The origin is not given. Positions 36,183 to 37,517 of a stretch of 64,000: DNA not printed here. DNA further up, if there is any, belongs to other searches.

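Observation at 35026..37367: HydB/HydG-like NAD(P)H-type electron-input module at the head of a membrane-bound, ion-translocating hydrogenase operon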

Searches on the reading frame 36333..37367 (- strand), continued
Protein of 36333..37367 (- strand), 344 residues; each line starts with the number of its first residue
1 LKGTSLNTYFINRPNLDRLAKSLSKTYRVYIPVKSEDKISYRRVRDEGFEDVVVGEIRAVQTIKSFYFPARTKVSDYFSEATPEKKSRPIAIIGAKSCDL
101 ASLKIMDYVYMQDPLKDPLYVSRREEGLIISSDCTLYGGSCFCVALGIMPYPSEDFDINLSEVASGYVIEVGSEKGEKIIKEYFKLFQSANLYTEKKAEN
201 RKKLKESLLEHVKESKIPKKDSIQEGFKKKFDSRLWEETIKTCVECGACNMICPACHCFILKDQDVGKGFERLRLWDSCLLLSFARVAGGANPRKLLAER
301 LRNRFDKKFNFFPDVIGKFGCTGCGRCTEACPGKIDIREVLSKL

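Call 62: list_cluster_members(proteins=[P0121, P0123, P0129, P0135, P0145, P0153, P0166, P0184, P0217, P0265])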
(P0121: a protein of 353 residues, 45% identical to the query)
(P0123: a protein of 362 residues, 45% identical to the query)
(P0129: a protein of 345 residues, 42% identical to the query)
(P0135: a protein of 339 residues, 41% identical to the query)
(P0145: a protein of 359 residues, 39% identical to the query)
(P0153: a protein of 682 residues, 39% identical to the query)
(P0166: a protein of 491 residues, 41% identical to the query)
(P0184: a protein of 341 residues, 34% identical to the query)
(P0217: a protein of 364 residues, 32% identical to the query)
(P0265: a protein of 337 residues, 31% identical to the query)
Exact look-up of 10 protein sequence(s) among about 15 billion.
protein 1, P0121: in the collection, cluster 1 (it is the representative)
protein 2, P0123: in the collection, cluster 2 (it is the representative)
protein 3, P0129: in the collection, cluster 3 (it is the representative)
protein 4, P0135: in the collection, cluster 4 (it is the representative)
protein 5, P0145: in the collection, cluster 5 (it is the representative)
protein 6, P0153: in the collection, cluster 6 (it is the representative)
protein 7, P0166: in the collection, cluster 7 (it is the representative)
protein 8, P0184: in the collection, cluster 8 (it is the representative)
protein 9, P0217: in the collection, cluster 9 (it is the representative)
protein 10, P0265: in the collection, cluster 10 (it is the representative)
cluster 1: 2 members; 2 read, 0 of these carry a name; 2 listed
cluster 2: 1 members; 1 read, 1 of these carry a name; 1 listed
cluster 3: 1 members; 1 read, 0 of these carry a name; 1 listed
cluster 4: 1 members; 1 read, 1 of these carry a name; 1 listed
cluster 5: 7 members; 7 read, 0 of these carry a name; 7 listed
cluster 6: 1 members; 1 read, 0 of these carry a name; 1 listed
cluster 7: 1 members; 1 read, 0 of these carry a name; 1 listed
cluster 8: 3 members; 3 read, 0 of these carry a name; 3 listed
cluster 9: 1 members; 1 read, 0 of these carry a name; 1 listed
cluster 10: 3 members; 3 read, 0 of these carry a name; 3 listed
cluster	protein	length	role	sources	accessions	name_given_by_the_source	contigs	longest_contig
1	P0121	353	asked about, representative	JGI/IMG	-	-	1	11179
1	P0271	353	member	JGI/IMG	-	-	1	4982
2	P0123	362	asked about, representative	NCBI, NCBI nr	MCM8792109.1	MAG: 4Fe-4S dicluster domain-containing protein [Candidatus Omnitrophica bacterium] | 4Fe-4S dicluster domain-containing protein [Candidatus Omnitrophota bacterium]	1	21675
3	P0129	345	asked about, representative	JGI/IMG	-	-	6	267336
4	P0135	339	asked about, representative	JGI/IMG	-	ferredoxin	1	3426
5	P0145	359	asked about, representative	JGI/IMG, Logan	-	-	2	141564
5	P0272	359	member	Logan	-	-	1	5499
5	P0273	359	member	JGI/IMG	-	-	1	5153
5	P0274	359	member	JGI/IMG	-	-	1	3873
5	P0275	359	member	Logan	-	-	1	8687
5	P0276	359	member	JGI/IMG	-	-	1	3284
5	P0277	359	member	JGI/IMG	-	-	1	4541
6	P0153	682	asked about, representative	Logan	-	-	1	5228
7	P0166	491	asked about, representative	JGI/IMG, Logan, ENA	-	-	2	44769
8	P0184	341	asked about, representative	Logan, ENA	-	-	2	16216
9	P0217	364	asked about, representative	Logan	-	-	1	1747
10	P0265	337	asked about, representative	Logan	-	-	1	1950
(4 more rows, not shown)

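Call 64: find_encoding_contigs(protein=P0145, flank=9000, max_places=1)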
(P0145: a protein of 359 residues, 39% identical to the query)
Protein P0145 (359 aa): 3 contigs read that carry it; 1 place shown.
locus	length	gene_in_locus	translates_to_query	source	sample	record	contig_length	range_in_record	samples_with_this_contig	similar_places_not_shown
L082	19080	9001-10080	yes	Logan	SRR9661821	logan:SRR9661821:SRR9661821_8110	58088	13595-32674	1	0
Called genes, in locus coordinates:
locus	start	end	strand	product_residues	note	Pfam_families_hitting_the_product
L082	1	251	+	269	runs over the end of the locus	PF02151:UVR (weak)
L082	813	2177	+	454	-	PF01547:SBP_bac_1, PF13416:SBP_bac_8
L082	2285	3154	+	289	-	PF00528:BPD_transp_1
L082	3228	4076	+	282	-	PF00528:BPD_transp_1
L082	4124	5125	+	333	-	PF08240:ADH_N, PF16912:Glu_dehyd_C (weak), PF00107:ADH_zinc_N, PF13602:ADH_zinc_N_2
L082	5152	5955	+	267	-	PF01261:AP_endonuc_2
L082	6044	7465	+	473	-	PF02056:Glyco_hydro_4, PF11975:Glyco_hydro_4C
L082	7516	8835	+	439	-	-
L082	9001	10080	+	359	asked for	PF13183:Fer4_8 (faint), PF13187:Fer4_9 (faint), PF12838:Fer4_7 (faint), PF13746:Fer4_18 (faint), PF14697:Fer4_21 (faint), PF13237:Fer4_10 (faint), PF17179:Fer4_22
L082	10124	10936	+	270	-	PF00970:FAD_binding_6 (weak), PF00175:NAD_binding_1, PF10418:DHODB_Fe-S_bind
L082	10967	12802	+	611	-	PF04879:Molybdop_Fe4S4, PF00384:Molybdopterin, PF01568:Molydop_binding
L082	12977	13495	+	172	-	PF12838:Fer4_7 (faint), PF00037:Fer4 (faint), PF12797:Fer4_2 (faint), PF12837:Fer4_6 (faint), PF13237:Fer4_10 (faint), PF13187:Fer4_9 (faint), PF13247:Fer4_11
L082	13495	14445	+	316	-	PF00146:NADHdh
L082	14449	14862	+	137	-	PF01058:Oxidored_q6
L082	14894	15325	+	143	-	PF00329:Complex1_30kDa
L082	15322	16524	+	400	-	PF00374:NiFeSe_Hases, PF00346:Complex1_49kDa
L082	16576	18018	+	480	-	PF00361:Proton_antipo_M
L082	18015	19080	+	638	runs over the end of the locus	PF00361:Proton_antipo_M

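Call 65: find_encoding_contigs(protein=P0184, flank=8000, max_places=1)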
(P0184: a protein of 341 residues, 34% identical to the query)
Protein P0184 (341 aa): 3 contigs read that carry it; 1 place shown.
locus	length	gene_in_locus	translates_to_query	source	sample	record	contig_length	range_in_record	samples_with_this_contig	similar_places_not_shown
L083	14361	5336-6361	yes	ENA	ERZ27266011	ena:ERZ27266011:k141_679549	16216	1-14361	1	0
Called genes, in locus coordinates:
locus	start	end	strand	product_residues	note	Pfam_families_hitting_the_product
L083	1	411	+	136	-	?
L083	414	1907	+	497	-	PF00149:Metallophos, PF02872:5_nucleotid_C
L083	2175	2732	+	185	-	PF07638:Sigma70_ECF, PF04542:Sigma70_r2, PF08281:Sigma70_r4_2, PF04545:Sigma70_r4, PF22233:PhyR_sigma-like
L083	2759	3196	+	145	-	-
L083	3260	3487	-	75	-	-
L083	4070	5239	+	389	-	PF03961:FapA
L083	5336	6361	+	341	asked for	PF13187:Fer4_9 (faint), PF13534:Fer4_17 (faint), PF13746:Fer4_18 (faint), PF12797:Fer4_2 (faint), PF13237:Fer4_10 (faint), PF17179:Fer4_22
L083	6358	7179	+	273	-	PF00970:FAD_binding_6 (weak), PF00175:NAD_binding_1, PF10418:DHODB_Fe-S_bind (weak)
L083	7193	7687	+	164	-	PF12837:Fer4_6 (faint), PF13237:Fer4_10 (faint), PF12800:Fer4_4 (faint), PF13187:Fer4_9 (faint), PF13247:Fer4_11, PF12838:Fer4_7 (weak)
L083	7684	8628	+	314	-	PF00146:NADHdh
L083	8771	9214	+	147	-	PF01058:Oxidored_q6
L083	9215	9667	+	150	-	PF00329:Complex1_30kDa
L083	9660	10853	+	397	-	PF00374:NiFeSe_Hases, PF00346:Complex1_49kDa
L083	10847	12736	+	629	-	PF00361:Proton_antipo_M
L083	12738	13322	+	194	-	PF13244:MbhD, PF20501:MbhE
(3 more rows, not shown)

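Call 66: find_encoding_contigs(protein=P0265, flank=8000, max_places=1)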
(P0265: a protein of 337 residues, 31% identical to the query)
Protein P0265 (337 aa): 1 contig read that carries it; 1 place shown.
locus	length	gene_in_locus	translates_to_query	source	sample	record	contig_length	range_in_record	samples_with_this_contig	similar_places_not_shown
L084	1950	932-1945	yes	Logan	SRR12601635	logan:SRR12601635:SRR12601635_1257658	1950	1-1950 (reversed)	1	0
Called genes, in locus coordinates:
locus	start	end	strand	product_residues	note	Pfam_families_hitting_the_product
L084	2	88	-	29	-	?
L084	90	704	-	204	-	PF06971:Put_DNA-bind_N (weak), PF02629:CoA_binding, PF01408:GFO_IDH_MocA (weak)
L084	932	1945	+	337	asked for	PF13183:Fer4_8 (faint), PF13187:Fer4_9 (faint), PF12838:Fer4_7 (faint), PF14697:Fer4_21 (faint), PF00037:Fer4 (faint), PF12797:Fer4_2 (faint), PF17179:Fer4_22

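Call 67: find_encoding_contigs(protein=P0129, flank=8000, max_places=1)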
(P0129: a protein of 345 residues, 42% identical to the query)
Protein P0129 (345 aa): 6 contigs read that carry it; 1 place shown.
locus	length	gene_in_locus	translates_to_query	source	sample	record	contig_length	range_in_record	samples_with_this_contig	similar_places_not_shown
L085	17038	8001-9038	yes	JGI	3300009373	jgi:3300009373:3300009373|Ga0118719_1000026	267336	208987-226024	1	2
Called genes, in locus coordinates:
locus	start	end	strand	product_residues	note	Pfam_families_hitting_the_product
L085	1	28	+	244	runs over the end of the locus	-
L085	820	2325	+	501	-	PF01636:APH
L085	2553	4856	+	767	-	PF00708:Acylphosphatase, PF07503:zf-HYPF, PF01300:Sua5_yciO_yrdC, PF17788:HypF_C, PF22521:HypF_C_2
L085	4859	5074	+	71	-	PF01455:HupF_HypC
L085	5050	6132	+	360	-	PF01924:HypD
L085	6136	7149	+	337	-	PF00586:AIRS, PF02769:AIRS_C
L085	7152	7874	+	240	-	PF27030:AbpE_bact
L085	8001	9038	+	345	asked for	PF13534:Fer4_17 (faint), PF13187:Fer4_9 (faint), PF12797:Fer4_2 (faint), PF13237:Fer4_10 (weak), PF17179:Fer4_22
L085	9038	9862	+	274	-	PF00970:FAD_binding_6 (weak), PF00175:NAD_binding_1, PF10418:DHODB_Fe-S_bind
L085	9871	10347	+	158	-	PF13187:Fer4_9 (faint), PF13247:Fer4_11, PF12838:Fer4_7 (faint)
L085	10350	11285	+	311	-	PF00146:NADHdh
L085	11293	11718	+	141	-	PF01058:Oxidored_q6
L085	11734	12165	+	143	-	PF00329:Complex1_30kDa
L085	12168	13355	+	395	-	PF00374:NiFeSe_Hases, PF00346:Complex1_49kDa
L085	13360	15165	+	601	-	PF00361:Proton_antipo_M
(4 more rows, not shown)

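Call 68: predict_structure(alignment_id=A1)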
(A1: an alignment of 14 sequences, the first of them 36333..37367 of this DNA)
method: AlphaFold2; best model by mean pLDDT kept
length: 344 residues; sequences in the alignment: 14
mean_pLDDT: 60.1   pTM: 0.66
mean pLDDT of the five models: 60.1, 57.9, 57.6, 56.4, 48.9
residues with pLDDT >= 90: 71; 70-90: 74; 50-70: 56; < 50: 143
segments of 3 or more residues with pLDDT < 50: 1-4, 70-85, 226-344
pLDDT, mean of each block of 10 residues (from residue 1): 64 93 91 75 72 67 59 39 61 84 69 64 89 71 66 91 91 95 95 91 87 69 50 38 29 29 28 24 23 34 33 33 26 26 26
secondary structure, 60 per line:
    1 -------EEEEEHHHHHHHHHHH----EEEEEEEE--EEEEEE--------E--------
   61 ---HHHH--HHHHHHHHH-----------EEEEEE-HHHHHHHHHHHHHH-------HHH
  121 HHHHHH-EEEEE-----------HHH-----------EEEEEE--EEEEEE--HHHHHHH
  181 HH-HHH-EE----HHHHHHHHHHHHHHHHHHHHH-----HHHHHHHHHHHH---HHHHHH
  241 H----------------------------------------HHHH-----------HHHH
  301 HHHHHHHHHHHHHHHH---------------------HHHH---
elements in order: E8-12 H13-23 E28-35 E38-43 H64-67 H70-78 E90-95 H97-110 H118-126 E128-132 E158-163 E166-171 H174-182 H194-214 H220-231 H235-241 H282-285 H297-316 H338-341

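Call 71: fold_search(model_id=the predicted structure, library=pdb)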
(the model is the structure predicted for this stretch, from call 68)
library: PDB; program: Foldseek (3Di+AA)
matches with E <= 10: 153; with E <= 0.001: 2
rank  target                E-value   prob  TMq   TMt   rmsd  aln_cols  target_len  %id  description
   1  9nf0_B                7.7e-15  1.00  0.59  0.60  10.4       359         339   26  Structure of the NADPH-bound Pyrococcus furiosus SHI complex (released 2025-07-09)
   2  9nez_B                3.7e-14  1.00  0.58  0.58  10.5       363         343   25  Structure of the Pyrococcus furiosus SHI complex (released 2025-07-09)
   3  9r52_B                3.7e-03  0.99  0.36  0.43   6.6       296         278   12  Dimeric state of the F420-reducing hydrogenase from Methanothermococcus thermolithotrophicus in crystalline form 2 (released 2025-10-22)
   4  6qii_B                2.3e-02  0.94  0.35  0.40   6.8       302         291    9  Xenon derivatization of the F420-reducing [NiFe] hydrogenase complex from Methanosarcina barkeri (released 2019-10-23)
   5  8rja_E                3.1e-02  0.89  0.33  0.33   8.6       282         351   12  Crystal structure of the F420-reducing formylmethanofuran dehydrogenase complex from the ethanotroph Candidatus Ethano (released 2024-10-02)
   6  7npa_A                6.3e-02  0.80  0.35  0.21   9.2       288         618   11  Crystal structure of the Coenzyme F420-dependent sulfite reductase from Methanothermococcus thermolithotrophicus at 1. (released 2022-03-23)
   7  5dqr_C                9.6e-02  0.63  0.29  0.24   8.3       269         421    9  The crystal structure of Arabidopsis 7-hydroxymethyl chlorophyll a reductase (HCAR) (released 2016-04-20)
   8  4a0g_D                9.6e-02  0.18  0.18  0.11  12.1       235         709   12  Structure of bifunctional DAPA aminotransferase-DTB synthetase from Arabidopsis thaliana in its apo form. (released 2012-06-13)
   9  5dqr_A                1.2e-01  0.57  0.28  0.24   8.9       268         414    9  The crystal structure of Arabidopsis 7-hydroxymethyl chlorophyll a reductase (HCAR) (released 2016-04-20)
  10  6qgr_B                1.7e-01  0.66  0.35  0.40   6.5       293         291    8  The F420-reducing [NiFe] hydrogenase complex from Methanosarcina barkeri at the Nia-S state (released 2019-10-23)
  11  9dos_B                2.2e-01  0.21  0.23  0.18   9.5       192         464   12  Crystal structure of sphA with hydroVGQ (released 2025-10-22)
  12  6wxp_A                2.4e-01  0.06  0.11  0.18  17.8       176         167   10  De novo TIM barrel-ferredoxin fold fusion homodimer with 4-glutamate centre TFD-EE (released 2020-11-25)
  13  5dqr_E                3.0e-01  0.38  0.28  0.24   8.5       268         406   10  The crystal structure of Arabidopsis 7-hydroxymethyl chlorophyll a reductase (HCAR) (released 2016-04-20)
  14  6wxp_C                5.2e-01  0.04  0.11  0.20  16.9       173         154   13  De novo TIM barrel-ferredoxin fold fusion homodimer with 4-glutamate centre TFD-EE (released 2020-11-25)
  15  5dqr_B                7.1e-01  0.25  0.29  0.25   8.0       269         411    8  The crystal structure of Arabidopsis 7-hydroxymethyl chlorophyll a reductase (HCAR) (released 2016-04-20)
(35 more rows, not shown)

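Call 73: search_protein_families(library=pfam, proteins=[P0153, P0166, P0262, P0256], max_evalue=0.0001)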
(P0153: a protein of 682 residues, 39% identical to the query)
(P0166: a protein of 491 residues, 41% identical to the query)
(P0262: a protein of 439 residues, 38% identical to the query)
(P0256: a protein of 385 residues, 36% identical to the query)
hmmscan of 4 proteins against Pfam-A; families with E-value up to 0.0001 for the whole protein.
P0153 (682 aa): 5 families
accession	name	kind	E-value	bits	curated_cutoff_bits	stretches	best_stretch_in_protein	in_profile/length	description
PF02518.31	HATPase_c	-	3.9e-30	105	26.4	1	203-311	4-110/111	Histidine kinase-, DNA gyrase B-, and HSP90-like ATPase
PF00072.30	Response_reg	-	4.8e-28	98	30.2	1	7-116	1-110/111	Response regulator receiver domain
PF17179.9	Fer4_22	-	7.2e-27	94.5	27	1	577-670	2-95/95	4Fe-4S dicluster domain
PF13746.11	Fer4_18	-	2e-05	25.2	27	0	627-676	31-81/114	4Fe-4S dicluster domain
PF13183.11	Fer4_8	-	2.6e-05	25.1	27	1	575-670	3-68/68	4Fe-4S dicluster domain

P0166 (491 aa): 5 families
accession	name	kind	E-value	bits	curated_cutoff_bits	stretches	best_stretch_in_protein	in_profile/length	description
PF00072.30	Response_reg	-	1.7e-29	102.7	30.2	1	7-115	1-109/111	Response regulator receiver domain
PF17179.9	Fer4_22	-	1.5e-28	99.9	27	1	380-476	2-94/95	4Fe-4S dicluster domain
PF13183.11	Fer4_8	-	2.4e-06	28.4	27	1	377-474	2-65/68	4Fe-4S dicluster domain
PF13187.11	Fer4_9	-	5.4e-05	23.6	27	0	370-392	34-49/52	4Fe-4S dicluster domain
PF13746.11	Fer4_18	-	8e-05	23.3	27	0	441-481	39-79/114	4Fe-4S dicluster domain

P0262 (439 aa): 5 families
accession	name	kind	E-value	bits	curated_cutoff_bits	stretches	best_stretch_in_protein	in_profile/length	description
PF17179.9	Fer4_22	-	1.3e-25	90.6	27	1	282-377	2-92/95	4Fe-4S dicluster domain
PF13183.11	Fer4_8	-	1.1e-05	26.3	27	0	279-376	2-64/68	4Fe-4S dicluster domain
PF12838.12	Fer4_7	-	1.6e-05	25.7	27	0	366-387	2-21/52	4Fe-4S dicluster domain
PF13746.11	Fer4_18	-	4.4e-05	24.1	27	0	249-294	28-73/114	4Fe-4S dicluster domain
PF13187.11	Fer4_9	-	5.2e-05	23.6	27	0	366-384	2-20/52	4Fe-4S dicluster domain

P0256 (385 aa): 8 families
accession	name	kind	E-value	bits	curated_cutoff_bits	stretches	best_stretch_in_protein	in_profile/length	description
PF17179.9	Fer4_22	-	2.4e-29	102.5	27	1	277-369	1-94/95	4Fe-4S dicluster domain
PF00037.32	Fer4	-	7.8e-10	38.6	21.1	0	356-369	8-21/24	4Fe-4S binding domain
PF13746.11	Fer4_18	-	3.3e-09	37.4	27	1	330-376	35-81/114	4Fe-4S dicluster domain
PF12797.12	Fer4_2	-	4.4e-08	33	24.5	0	276-290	8-22/22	4Fe-4S binding domain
PF14697.11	Fer4_21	-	1.1e-06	29.1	35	0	355-369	40-54/59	4Fe-4S dicluster domain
PF12838.12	Fer4_7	-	2.9e-05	24.9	27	0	277-369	1-51/52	4Fe-4S dicluster domain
PF13237.11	Fer4_10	-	7e-05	23.1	25.5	0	275-367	6-53/53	4Fe-4S dicluster domain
PF13183.11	Fer4_8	-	9.6e-05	23.3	27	0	277-369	4-67/68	4Fe-4S dicluster domain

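Call 74: search_protein_families(library=ncbifam, proteins=[L082:10967-12802:+, L054:11618-12964:+], max_evalue=1e-10)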
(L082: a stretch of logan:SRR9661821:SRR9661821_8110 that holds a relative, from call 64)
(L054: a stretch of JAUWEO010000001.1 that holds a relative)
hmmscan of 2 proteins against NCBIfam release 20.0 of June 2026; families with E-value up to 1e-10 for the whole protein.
L082:10967-12802:+ (611 aa): 11 families
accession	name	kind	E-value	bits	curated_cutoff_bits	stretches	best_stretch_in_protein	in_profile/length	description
TIGR01591.1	Fdh-alpha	equivalog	2.4e-58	197.8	666.25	1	7-231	1-226/672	formate dehydrogenase subunit alpha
NF047855.1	AssmNtatRedNasC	equivalog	1e-36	126.5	1100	1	2-284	18-312/708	assimilatory nitrate reductase catalytic subunit NasC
TIGR01973.1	NuoG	equivalog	4.2e-29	101.8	470.05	1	3-435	213-605/606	NADH-quinone oxidoreductase subunit NuoG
NF041323.1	Nitr_red_NasA_Halo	equivalog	4.2e-19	68.6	1000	0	12-222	3-215/673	assimilatory nitrate reductase NasA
NF010055.0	PRK13532.1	equivalog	6.5e-19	67.7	904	1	7-129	45-174/830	nitrate reductase catalytic subunit NapA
TIGR01706.1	NAPA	equivalog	2.8e-18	65.6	930.55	1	7-129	45-174/830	periplasmic nitrate reductase subunit alpha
TIGR01553.1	formate-DH-alph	equivalog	4.5e-17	61.1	814.2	1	3-231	43-292/1009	formate dehydrogenase-N subunit alpha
NF041513.1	formate_DH_Act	exception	2e-15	55.7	1400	1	7-231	45-283/1067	formate dehydrogenase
NF005895.0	PRK07860.1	equivalog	9.7e-14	50.3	802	1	5-226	237-457/811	NADH-quinone oxidoreductase subunit G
NF041783.2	mnquin_red_QrcB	equivalog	7.3e-13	47.5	440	0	3-291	51-343/695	menaquinone reductase molybdopterin-binding-like subunit QrcB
NF012032.0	PRK15488.1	equivalog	6.9e-12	44.2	694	1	2-114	41-155/759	thiosulfate reductase PhsA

L054:11618-12964:+ (448 aa): 42 families (the best 25 are shown)
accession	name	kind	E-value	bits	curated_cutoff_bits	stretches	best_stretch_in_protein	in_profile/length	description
TIGR03385.1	CoA_CoA_reduc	equivalog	1.1e-75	255.1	578.8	1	4-422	1-426/439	CoA-disulfide reductase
NF007123.0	PRK09564.1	equivalog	5.8e-70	236.2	458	1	4-419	2-424/444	CoA-disulfide reductase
NF045765.1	PhenlGlyoxDHPadH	equivalog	1.6e-46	159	475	1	4-312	4-311/416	NADH-dependent phenylglyoxylate dehydrogenase subunit epsilon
NF046103.1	NOXase_Strep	equivalog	6e-46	157.3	600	1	4-415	1-418/442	H2O-forming NADH oxidase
TIGR02374.1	nitri_red_nirB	equivalog_domain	6.3e-46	157.2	578.35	1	67-282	66-282/794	nitrite reductase large subunit NirB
TIGR01350.1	lipoamide_DH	equivalog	1.9e-44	152.1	408.8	1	66-424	100-443/461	dihydrolipoyl dehydrogenase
NF042949.2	3PPDioc_HcaD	equivalog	4.4e-40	137.6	450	1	3-288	2-285/386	3-phenylpropionate/cinnamic acid dioxygenase ferredoxin--NAD(+) reductase subunit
NF003437.0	PRK04965.1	equivalog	1.3e-38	133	392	1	70-279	73-276/378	NADH:flavorubredoxin reductase NorW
NF004943.0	PRK06292.2-1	equivalog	1e-37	130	432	1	70-425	103-445/456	dihydrolipoyl dehydrogenase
TIGR02053.1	MerA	equivalog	2.3e-36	125.8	454.45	1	82-415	114-434/465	mercury(II) reductase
NF041682.1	ant_diox_AndAa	equivalog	3.9e-36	124.6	650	1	4-316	5-317/406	anthranilate 1,2-dioxygenase system ferredoxin--NAD(+) reductase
NF010037.0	PRK13512.1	equivalog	1.2e-33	116.7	394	1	3-424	2-423/438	CoA-disulfide reductase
NF003585.0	PRK05249.1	equivalog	1.2e-33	116.5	465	1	65-397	105-420/464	Si-specific NAD(P)(+) transhydrogenase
NF011565.0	PRK14989.1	subfamily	1.4e-33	116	883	1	56-281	60-286/847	nitrite reductase large subunit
NF005884.0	PRK07846.1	equivalog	1e-32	113.4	501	1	82-425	116-441/454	mycothione reductase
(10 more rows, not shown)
